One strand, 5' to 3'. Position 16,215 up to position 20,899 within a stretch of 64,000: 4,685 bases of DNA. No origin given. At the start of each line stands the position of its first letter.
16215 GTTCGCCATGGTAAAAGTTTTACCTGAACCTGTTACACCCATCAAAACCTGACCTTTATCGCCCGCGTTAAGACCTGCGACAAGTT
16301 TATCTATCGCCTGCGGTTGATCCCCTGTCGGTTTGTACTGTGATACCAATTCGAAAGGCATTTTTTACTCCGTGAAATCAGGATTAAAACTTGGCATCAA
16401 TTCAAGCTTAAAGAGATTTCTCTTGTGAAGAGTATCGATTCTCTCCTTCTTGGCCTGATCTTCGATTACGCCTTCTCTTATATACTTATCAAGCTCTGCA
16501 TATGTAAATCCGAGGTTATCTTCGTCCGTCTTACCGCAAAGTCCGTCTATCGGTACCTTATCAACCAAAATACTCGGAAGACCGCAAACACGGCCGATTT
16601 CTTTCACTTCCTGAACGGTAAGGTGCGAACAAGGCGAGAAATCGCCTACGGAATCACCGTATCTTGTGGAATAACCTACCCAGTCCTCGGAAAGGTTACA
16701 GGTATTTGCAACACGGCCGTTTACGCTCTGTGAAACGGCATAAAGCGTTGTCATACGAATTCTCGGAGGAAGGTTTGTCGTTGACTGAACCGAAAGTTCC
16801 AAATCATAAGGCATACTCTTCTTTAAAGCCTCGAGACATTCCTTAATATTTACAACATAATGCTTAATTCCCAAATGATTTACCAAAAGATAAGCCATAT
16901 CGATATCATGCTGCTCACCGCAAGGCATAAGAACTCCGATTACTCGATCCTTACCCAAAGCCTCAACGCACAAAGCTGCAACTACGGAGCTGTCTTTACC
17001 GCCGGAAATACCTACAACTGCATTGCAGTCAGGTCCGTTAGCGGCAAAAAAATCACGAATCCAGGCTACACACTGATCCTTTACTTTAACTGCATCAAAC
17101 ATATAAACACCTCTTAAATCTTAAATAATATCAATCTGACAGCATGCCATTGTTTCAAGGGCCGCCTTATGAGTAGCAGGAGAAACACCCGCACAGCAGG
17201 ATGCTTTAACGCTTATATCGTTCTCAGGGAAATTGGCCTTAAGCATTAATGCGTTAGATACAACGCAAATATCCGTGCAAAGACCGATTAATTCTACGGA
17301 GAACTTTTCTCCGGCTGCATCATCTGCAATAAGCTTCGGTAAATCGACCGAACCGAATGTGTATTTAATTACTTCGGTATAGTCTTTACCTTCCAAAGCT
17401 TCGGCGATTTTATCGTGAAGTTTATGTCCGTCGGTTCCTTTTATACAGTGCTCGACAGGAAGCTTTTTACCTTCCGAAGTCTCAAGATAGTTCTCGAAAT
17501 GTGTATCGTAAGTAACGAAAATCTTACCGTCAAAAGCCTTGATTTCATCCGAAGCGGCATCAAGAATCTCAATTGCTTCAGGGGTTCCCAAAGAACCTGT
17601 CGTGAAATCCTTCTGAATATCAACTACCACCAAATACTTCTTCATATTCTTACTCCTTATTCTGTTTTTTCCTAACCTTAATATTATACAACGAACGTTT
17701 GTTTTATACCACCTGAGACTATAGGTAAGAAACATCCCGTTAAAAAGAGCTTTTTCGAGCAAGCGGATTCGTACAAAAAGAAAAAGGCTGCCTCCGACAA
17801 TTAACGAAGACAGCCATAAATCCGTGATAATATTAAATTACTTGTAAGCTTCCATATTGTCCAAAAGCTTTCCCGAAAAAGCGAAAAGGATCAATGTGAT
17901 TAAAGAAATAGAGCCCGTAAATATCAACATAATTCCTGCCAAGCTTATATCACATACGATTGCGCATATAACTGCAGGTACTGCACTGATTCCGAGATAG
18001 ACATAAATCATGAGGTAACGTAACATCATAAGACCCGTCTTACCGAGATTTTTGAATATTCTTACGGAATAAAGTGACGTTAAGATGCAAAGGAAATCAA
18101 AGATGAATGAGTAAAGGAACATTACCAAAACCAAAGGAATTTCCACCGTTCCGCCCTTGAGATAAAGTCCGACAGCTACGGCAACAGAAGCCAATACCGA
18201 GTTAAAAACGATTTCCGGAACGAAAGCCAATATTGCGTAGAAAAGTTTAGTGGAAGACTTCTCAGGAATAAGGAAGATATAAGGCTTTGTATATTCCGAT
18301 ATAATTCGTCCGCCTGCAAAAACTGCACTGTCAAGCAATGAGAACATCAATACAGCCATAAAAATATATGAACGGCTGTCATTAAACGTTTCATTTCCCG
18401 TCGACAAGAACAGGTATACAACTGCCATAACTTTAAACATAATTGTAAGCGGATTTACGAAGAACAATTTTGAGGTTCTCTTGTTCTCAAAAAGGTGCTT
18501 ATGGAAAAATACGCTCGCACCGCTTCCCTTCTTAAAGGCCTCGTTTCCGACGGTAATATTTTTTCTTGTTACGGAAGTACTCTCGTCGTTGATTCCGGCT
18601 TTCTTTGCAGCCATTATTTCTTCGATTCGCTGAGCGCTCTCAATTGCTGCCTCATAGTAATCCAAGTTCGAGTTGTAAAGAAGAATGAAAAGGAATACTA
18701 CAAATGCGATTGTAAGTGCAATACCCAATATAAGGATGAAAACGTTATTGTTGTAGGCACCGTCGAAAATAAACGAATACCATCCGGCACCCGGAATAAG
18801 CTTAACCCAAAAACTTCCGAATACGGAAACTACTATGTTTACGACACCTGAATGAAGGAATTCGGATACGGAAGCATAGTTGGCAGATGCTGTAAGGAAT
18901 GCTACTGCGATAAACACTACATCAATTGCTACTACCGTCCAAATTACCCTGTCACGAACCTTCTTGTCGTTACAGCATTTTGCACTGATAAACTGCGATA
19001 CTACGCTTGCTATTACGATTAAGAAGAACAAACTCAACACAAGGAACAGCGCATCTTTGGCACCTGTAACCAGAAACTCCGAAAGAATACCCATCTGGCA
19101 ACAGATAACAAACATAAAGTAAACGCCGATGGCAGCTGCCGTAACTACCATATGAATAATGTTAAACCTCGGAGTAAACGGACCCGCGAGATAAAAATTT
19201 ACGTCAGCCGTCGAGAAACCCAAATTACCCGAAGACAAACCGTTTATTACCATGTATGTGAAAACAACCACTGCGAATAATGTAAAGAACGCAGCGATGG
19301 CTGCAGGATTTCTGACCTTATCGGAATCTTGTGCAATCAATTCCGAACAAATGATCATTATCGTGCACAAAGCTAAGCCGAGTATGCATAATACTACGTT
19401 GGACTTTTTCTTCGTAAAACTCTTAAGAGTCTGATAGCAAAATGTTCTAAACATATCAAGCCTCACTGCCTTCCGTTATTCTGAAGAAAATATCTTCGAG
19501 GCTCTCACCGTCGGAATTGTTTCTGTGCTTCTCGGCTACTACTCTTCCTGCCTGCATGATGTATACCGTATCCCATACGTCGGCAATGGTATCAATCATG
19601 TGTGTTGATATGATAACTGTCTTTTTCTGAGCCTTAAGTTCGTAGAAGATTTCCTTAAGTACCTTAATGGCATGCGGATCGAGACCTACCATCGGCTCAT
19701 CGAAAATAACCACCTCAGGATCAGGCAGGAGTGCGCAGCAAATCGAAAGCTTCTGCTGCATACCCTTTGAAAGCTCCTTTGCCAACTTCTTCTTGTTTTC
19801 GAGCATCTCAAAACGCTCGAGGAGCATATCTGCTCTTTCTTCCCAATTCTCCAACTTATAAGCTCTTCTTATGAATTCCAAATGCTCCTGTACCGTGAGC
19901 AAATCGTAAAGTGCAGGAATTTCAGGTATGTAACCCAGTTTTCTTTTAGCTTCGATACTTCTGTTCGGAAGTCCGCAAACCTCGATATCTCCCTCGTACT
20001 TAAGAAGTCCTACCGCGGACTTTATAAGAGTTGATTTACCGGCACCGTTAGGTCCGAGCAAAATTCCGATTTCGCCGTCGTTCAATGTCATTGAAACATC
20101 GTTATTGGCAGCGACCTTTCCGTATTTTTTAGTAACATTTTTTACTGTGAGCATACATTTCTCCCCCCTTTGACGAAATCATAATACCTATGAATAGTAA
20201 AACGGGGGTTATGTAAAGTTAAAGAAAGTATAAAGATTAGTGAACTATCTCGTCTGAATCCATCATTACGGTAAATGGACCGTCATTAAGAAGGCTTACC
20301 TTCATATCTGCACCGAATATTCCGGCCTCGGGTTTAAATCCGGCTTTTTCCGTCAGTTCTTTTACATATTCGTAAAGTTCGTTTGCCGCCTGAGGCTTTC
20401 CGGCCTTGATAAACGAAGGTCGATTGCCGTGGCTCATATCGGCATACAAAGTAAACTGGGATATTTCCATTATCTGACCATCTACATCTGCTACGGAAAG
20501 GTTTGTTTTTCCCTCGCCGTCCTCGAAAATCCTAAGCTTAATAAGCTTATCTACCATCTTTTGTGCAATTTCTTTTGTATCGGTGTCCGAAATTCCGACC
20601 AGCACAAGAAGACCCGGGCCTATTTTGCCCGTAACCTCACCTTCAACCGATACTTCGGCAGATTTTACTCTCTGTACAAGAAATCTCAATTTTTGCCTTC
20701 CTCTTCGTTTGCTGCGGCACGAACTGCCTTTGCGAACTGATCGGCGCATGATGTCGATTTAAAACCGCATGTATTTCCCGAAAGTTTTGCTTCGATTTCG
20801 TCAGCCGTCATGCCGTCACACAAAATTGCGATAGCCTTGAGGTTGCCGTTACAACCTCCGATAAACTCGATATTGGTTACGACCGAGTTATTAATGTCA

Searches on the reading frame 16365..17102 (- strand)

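Call 61: search_protein_families(library=pfam, proteins=[window:16365-17102:-], max_evalue=0.00001)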
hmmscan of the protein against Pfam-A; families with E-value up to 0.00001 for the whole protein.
window:16365-17102:- (245 aa): 1 family
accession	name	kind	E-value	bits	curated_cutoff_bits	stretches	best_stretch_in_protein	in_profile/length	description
PF02540.23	NAD_synthase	-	9.1e-49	166.2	21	1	10-223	4-229/242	NAD synthase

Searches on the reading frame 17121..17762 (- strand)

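Call 61: search_protein_families(library=pfam, proteins=[window:17121-17762:-], max_evalue=0.00001)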
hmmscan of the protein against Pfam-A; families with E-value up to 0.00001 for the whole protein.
window:17121-17762:- (213 aa): 1 family
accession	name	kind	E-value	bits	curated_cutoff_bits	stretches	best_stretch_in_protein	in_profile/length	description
PF00857.26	Isochorismatase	-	2.1e-17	64.2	27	1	44-207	3-165/175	Isochorismatase domain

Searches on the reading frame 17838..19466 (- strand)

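Call 61: search_protein_families(library=pfam, proteins=[window:17838-19466:-], max_evalue=0.00001)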
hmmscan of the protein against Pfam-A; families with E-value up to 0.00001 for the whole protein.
window:17838-19466:- (542 aa): 1 family
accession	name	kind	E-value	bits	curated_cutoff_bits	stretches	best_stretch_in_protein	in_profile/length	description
PF16962.11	ABC_export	-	6.9e-68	229.9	29.7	1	11-539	13-531/531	Putative ABC exporter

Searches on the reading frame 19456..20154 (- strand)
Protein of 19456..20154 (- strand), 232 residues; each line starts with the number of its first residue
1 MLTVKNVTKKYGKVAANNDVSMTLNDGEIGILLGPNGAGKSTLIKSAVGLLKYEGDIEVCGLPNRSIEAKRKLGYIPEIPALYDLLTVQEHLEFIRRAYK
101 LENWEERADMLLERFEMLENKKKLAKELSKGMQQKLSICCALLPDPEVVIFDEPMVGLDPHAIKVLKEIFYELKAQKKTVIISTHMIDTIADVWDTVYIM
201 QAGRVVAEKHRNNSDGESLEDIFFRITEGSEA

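Call 62: search_protein_families(library=pfam, proteins=[window:19456-20154:-], max_evalue=0.00001)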
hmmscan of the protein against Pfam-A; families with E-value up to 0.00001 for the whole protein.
window:19456-20154:- (232 aa): 2 families
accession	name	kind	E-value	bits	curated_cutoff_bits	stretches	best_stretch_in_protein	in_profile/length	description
PF00005.33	ABC_tran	-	3.5e-26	92.9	25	1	18-155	2-136/137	ABC transporter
PF13304.12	AAA_21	-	3.1e-14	54.2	27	1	124-185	234-298/304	AAA domain, putative AbiEii toxin, Type IV TA system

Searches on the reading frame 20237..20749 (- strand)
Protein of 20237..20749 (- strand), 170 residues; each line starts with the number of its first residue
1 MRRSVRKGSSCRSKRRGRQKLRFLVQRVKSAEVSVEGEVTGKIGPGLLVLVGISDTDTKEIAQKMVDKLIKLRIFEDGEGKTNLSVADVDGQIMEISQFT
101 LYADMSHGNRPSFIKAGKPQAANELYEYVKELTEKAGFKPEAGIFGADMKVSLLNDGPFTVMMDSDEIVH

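Call 62: search_protein_families(library=pfam, proteins=[window:20237-20749:-], max_evalue=0.00001)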
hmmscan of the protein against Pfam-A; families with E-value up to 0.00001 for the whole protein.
window:20237-20749:- (170 aa): 1 family
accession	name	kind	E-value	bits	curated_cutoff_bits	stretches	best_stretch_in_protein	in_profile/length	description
PF02580.21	Tyr_Deacylase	-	1.3e-54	184.9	25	1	22-164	1-144/144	D-Tyr-tRNA(Tyr) deacylase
